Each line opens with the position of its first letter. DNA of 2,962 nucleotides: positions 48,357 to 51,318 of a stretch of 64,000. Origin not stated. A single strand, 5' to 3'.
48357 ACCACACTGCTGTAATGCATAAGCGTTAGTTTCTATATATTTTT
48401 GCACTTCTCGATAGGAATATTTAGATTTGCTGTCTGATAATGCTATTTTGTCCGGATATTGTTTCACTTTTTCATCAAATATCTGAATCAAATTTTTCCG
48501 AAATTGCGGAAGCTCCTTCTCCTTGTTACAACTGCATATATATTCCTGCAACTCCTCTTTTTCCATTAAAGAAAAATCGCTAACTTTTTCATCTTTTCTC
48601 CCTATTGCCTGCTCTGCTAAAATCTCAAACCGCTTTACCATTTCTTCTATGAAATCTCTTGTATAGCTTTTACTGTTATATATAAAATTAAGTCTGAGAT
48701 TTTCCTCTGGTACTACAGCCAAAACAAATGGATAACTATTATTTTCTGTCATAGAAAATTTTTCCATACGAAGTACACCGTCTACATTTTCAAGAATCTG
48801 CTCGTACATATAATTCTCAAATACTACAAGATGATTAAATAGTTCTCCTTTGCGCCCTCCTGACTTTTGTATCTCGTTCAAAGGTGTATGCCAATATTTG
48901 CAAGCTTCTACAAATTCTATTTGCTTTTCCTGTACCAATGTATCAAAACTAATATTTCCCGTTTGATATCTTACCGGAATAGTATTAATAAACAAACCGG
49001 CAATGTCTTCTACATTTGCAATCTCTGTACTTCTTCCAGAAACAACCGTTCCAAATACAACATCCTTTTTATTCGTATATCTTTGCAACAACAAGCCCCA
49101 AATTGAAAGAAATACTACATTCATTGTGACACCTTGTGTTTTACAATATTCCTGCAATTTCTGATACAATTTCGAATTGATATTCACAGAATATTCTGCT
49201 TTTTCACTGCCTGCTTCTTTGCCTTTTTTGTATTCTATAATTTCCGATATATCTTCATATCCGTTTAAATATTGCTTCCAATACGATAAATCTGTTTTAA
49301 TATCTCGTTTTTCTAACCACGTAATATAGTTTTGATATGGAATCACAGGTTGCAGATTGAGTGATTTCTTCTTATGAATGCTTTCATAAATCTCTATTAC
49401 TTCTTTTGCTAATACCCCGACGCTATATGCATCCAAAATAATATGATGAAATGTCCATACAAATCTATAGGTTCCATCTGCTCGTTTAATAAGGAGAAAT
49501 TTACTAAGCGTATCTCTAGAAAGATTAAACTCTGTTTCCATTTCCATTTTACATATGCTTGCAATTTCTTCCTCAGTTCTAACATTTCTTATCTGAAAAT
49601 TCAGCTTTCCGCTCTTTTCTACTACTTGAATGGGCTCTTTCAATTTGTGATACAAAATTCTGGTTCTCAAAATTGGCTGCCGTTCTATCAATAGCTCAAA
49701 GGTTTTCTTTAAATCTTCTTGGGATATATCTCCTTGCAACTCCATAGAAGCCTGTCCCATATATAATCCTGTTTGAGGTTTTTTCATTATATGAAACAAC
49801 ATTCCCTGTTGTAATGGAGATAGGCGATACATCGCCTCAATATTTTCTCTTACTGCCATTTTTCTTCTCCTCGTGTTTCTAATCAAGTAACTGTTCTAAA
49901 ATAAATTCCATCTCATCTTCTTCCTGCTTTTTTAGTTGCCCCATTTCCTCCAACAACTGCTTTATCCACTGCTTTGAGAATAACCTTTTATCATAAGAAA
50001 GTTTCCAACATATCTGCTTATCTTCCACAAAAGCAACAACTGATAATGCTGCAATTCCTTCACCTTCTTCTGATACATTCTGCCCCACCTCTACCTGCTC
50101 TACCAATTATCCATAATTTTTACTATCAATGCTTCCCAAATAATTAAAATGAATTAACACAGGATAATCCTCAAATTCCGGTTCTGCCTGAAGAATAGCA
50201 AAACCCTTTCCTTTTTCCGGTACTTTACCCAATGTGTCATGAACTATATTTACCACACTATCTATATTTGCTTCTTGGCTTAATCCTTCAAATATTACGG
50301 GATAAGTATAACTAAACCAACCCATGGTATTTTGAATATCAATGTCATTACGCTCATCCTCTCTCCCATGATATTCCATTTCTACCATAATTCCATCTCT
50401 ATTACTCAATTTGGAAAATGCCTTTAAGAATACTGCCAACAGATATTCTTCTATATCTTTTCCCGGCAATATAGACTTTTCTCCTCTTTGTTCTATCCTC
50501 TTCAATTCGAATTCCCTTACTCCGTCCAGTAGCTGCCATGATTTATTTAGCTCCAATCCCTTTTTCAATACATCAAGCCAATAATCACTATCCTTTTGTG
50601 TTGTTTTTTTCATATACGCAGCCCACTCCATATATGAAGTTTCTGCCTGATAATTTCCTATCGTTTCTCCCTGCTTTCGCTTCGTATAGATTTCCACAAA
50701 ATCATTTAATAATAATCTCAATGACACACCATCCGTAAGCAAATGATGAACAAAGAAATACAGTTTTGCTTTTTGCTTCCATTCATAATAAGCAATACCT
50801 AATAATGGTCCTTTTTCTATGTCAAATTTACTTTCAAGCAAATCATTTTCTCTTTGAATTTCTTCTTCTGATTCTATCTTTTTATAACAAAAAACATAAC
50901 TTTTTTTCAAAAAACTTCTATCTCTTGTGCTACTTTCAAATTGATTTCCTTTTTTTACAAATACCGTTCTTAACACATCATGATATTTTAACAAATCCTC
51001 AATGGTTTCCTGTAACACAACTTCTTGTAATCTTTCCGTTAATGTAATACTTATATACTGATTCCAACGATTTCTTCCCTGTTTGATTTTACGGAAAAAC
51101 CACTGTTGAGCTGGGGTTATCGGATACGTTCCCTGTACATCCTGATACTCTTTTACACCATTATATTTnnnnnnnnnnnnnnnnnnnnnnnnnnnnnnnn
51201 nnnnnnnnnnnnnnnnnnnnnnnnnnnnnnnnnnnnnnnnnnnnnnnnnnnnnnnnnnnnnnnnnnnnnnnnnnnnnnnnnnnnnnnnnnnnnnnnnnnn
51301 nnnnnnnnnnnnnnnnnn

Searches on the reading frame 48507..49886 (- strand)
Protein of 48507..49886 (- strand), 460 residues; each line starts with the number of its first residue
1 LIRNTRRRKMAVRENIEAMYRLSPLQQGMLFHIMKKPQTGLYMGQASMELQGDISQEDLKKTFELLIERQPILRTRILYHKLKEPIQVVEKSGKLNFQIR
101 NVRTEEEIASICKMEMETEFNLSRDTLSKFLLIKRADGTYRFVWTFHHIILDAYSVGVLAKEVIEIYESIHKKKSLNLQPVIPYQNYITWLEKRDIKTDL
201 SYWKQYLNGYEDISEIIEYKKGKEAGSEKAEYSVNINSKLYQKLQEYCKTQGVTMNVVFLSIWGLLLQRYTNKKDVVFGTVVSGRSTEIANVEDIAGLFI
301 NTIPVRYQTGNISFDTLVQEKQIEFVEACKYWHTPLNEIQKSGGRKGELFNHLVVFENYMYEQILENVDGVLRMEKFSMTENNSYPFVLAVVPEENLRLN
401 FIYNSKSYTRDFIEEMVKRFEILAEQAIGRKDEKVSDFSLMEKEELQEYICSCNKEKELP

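Call 64: search_solved_structures(query=window:48507-49886:-, max_evalue=0.00001)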
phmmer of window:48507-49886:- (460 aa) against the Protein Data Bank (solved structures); distinct sequences matched with E-value up to 0.00001: 41.
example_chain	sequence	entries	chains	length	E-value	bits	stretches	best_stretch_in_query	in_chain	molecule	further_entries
9bfd_B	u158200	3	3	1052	6.8e-75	255.8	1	13-446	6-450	Tyrocidine synthase 2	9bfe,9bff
2vsq_A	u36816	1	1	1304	9.2e-74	252.1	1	13-450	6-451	SURFACTIN SYNTHETASE SUBUNIT 3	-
8f7f_A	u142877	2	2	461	5.3e-73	249.6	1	11-438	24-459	Surfactin synthetase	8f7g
9rde_A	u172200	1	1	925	1.1e-71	245.3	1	15-442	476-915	Bacitracin synthase 3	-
8f7h_A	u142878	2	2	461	3e-71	243.8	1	11-438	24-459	Surfactin synthetase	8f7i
8hlk_A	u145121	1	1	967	2.8e-69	237.3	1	13-454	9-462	Microcystin synthetase B (Fragment)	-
9lcq_A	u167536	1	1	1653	3e-49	171.4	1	15-455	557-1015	PvdL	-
9up2_A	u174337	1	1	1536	6.4e-49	170.3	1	15-455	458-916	PvdL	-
9lcp_A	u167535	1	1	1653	7.8e-49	170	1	15-455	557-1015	PvdL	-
9lco_A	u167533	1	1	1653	7.8e-49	170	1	15-455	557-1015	PvdL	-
8jbr_A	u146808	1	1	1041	2.1e-35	125.7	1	10-362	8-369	McyA protein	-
6oyf_A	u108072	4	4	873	6.8e-23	84.5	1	26-337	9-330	Txo1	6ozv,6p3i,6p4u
6p1j_A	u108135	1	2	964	1.3e-21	80.3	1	25-339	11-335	Txo2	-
6mfy_A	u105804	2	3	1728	4.6e-21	78.5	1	42-453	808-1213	Linear gramicidin synthase subunit A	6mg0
6mfz_A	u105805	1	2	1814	5e-21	78.3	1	42-453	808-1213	Linear gramicidin synthase subunit A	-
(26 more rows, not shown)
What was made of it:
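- Tried and rejected: The second is a DCL domain (TycB1 and SrfA-C; call 64).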

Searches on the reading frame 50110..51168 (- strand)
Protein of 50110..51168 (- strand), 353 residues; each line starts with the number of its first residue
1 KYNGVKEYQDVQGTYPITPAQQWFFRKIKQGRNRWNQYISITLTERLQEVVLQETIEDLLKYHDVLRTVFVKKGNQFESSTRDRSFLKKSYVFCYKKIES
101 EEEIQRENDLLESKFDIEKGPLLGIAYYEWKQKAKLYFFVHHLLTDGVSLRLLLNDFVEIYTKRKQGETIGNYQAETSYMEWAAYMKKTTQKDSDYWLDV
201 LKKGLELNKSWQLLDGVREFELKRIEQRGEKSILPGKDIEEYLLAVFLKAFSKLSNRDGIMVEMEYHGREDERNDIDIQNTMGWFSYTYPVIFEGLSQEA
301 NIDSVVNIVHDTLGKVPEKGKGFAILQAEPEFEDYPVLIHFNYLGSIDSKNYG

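Call 63: search_solved_structures(query=window:50110-51168:-, max_evalue=0.00001)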
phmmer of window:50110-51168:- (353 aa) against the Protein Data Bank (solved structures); distinct sequences matched with E-value up to 0.00001: 13.
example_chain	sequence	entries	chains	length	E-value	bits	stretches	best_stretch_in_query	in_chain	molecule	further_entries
9rde_A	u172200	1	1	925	6.3e-44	153.9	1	7-349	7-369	Bacitracin synthase 3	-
6ta8_A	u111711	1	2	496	5.9e-38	134.3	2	9-193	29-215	Tyrocidine synthase 2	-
2xhg_A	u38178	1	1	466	1.4e-37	133.1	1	11-349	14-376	TYROCIDINE SYNTHETASE A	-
9bfd_A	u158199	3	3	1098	1.1e-36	130.1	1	11-349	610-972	Tyrocidine synthase 1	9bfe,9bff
9bfg_A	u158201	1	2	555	1.4e-36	129.8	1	11-349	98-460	Tyrocidine synthase 1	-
9lcq_A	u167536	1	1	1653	3.8e-32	115.2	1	8-349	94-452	PvdL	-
9lcp_A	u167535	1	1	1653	5.2e-32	114.7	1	8-349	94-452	PvdL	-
9lco_A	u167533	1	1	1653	5.2e-32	114.7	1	8-349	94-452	PvdL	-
9up2_A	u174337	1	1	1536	2.4e-30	109.3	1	17-349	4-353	PvdL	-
5isw_A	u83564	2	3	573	2.7e-30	109.1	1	10-349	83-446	Gramicidin S synthase 1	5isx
9bfd_B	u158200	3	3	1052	4.2e-08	36.1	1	4-202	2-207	Tyrocidine synthase 2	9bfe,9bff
2jgp_A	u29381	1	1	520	8.3e-08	35.1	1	11-200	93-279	TYROCIDINE SYNTHETASE 3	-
5u89_A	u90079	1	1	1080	8.8e-06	28.5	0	16-188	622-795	Amino acid adenylation domain protein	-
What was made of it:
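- Tried and rejected: The first is an E domain (TycA and GrsA E domains are the best hits; call 63).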
